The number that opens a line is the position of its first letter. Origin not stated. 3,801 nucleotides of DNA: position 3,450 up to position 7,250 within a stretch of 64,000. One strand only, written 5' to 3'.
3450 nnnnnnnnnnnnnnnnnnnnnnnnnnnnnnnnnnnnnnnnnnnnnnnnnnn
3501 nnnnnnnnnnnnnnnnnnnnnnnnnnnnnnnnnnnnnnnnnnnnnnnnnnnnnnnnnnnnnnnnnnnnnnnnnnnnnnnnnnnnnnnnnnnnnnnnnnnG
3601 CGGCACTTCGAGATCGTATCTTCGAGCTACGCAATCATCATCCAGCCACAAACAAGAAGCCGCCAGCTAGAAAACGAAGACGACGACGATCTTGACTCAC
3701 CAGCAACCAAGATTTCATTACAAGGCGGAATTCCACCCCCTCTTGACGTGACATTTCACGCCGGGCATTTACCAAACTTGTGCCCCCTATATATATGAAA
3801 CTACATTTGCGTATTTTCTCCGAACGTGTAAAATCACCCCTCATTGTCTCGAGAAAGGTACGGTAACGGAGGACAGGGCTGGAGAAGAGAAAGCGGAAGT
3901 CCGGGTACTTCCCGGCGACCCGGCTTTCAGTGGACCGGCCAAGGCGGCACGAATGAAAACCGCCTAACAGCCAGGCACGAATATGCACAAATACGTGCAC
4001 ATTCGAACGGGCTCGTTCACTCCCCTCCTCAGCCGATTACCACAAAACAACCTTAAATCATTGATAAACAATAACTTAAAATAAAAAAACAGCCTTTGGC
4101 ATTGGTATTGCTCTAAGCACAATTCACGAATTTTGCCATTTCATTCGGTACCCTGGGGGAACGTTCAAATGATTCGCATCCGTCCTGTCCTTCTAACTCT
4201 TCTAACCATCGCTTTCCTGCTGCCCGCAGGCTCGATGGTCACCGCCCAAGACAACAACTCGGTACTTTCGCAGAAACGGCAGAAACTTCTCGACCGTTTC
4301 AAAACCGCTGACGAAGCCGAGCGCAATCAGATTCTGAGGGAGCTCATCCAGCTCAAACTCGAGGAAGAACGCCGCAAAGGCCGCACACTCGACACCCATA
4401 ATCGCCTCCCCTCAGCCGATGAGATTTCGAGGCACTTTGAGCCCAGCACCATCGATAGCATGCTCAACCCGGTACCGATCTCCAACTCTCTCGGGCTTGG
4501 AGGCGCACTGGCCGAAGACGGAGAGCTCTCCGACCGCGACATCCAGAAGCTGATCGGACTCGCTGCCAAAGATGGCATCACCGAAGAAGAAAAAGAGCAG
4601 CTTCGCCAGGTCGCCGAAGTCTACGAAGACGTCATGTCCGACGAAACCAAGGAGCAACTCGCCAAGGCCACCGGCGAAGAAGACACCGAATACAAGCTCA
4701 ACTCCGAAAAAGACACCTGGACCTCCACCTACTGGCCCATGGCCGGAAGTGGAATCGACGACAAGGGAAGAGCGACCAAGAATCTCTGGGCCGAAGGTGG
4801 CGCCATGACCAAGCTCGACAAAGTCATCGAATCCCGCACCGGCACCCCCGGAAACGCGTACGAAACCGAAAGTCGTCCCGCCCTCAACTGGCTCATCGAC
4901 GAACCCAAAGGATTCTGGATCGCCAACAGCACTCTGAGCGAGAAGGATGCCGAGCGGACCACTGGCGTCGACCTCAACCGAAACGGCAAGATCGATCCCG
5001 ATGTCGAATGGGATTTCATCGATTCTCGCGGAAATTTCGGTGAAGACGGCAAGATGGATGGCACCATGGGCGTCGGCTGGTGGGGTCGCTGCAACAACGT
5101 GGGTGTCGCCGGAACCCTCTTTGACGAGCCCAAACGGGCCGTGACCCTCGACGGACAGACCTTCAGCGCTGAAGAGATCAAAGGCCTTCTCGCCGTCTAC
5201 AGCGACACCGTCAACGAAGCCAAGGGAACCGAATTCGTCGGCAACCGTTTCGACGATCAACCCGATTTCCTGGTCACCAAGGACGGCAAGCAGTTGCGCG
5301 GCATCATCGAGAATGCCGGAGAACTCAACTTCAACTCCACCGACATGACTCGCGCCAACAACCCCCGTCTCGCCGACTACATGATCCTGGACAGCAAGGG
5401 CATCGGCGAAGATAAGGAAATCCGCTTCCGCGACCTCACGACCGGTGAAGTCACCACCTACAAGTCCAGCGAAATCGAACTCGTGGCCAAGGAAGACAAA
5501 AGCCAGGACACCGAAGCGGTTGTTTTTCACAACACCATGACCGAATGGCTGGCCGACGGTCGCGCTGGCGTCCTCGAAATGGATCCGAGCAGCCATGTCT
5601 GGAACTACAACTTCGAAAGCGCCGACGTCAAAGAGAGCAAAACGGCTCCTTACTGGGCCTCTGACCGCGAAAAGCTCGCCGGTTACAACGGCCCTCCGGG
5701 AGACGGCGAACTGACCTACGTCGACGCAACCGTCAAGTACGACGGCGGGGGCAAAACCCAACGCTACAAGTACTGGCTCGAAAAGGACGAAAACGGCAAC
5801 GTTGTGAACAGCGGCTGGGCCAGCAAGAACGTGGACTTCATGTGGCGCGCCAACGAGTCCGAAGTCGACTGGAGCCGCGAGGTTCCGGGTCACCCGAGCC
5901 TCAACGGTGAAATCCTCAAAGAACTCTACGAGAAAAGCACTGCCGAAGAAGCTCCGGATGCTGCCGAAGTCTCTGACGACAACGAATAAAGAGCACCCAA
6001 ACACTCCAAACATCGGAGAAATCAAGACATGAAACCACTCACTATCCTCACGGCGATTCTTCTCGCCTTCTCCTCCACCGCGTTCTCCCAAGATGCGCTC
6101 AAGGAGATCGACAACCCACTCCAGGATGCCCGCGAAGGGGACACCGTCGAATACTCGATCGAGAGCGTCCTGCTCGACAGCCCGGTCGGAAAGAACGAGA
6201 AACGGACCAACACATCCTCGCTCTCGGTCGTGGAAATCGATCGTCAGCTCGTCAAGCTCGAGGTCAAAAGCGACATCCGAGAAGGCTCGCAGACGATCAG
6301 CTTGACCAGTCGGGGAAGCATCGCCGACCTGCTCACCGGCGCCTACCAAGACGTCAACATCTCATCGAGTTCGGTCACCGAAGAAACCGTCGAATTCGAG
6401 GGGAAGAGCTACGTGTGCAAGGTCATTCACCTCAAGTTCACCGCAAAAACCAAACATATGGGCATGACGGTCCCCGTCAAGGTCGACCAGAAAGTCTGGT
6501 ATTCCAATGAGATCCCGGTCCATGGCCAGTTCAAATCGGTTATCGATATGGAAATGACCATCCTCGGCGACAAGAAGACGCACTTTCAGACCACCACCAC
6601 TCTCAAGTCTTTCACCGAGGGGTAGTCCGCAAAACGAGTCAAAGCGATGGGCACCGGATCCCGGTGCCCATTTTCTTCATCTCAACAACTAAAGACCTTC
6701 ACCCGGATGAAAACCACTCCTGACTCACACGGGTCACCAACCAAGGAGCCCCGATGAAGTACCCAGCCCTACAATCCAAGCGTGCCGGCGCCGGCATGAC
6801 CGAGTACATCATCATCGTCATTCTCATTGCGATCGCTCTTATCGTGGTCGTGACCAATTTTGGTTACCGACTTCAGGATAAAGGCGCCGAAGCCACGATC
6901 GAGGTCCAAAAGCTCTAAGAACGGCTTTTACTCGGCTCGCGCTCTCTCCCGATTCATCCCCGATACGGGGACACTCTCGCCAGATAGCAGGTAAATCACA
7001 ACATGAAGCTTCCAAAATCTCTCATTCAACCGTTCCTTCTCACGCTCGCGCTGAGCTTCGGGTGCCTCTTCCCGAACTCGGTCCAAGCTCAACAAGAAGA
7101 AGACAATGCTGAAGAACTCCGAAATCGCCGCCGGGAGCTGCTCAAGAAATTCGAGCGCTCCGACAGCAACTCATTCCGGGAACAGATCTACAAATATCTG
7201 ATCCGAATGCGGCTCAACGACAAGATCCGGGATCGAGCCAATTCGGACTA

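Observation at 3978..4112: Near-consensus sigma-54 promoter with an NtrC-like upstream dyad controlling the paralogue array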

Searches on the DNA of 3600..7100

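Call 56: search_rna_families(source=window, start=3600, end=7100, threshold=evalue, max_evalue=1)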
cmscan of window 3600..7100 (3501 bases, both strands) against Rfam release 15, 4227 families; matches with E-value up to 1: 1.
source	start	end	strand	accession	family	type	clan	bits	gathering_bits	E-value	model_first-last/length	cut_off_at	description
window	6611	6692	+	RF02621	BSnc120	Gene; sRNA;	-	24.4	114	0.021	1-88/88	no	Brucella sRNA 120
